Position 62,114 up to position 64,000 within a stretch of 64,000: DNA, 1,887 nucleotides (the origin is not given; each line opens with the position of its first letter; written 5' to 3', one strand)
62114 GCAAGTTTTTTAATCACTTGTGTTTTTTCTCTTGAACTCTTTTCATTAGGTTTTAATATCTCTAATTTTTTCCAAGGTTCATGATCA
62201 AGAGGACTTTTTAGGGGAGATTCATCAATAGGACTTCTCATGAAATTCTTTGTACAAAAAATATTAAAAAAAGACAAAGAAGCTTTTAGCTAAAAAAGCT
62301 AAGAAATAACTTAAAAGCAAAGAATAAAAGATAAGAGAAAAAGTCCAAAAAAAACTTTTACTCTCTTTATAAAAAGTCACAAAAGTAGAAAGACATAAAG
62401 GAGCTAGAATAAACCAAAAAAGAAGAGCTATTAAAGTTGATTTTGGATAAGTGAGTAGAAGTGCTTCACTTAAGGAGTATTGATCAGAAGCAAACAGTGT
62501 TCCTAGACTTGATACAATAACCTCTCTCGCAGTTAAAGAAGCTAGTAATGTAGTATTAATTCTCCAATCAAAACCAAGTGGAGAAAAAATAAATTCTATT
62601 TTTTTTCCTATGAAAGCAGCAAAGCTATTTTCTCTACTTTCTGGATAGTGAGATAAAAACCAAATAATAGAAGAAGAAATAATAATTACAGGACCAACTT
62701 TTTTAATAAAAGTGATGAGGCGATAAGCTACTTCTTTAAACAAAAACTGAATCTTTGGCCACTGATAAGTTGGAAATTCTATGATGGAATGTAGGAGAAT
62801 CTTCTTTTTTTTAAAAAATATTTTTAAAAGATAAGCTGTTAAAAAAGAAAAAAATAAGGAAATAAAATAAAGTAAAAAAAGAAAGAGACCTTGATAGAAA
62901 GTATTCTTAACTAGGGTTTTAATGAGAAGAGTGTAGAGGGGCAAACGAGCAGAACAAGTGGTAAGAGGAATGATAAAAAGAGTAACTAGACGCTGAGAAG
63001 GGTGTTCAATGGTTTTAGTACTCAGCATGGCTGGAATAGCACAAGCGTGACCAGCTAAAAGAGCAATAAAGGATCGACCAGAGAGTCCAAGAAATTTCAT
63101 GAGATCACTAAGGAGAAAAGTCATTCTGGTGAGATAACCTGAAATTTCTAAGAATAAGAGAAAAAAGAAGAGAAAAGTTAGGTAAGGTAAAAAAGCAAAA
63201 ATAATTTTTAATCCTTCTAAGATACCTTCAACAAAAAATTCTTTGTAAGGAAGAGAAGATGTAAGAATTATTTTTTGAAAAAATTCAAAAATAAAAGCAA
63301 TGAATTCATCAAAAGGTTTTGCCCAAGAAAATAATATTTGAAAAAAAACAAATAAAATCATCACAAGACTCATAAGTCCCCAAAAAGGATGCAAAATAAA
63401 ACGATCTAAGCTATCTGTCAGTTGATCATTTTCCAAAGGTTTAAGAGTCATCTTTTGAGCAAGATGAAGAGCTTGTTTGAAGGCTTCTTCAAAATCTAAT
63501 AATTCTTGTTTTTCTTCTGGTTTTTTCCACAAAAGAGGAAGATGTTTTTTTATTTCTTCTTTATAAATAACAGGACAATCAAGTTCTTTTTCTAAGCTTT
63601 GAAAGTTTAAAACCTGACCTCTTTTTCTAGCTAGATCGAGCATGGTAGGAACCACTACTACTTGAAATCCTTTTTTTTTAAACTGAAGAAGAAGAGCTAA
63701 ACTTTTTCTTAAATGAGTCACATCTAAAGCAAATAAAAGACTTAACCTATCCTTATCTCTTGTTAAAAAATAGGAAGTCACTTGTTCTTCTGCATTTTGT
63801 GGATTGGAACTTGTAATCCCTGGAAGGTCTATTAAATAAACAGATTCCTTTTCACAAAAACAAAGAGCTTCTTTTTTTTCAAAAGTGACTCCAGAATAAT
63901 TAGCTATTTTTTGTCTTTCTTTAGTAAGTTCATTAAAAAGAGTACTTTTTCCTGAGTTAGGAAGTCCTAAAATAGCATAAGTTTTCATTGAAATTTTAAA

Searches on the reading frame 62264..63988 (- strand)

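Call 62: search_protein_families(library=pfam, proteins=[window:62264-63988:-], max_evalue=0.00001)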
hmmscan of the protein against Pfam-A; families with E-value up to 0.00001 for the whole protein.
window:62264-63988:- (574 aa): 4 families
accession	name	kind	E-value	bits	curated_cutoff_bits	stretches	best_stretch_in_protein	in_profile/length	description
PF02421.24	FeoB_N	-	2.7e-35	121.6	27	1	3-143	2-141/156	Ferrous iron transport protein B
PF07670.19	Gate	-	7.1e-27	94.3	29.6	2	264-356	2-101/104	Nucleoside recognition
PF01926.29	MMR_HSR1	-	1e-16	61.4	21.9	1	4-106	2-105/113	50S ribosome-binding GTPase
PF07664.17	FeoB_C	-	6.1e-07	29.5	26.6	1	370-420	1-51/54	Ferrous iron transport protein B C terminus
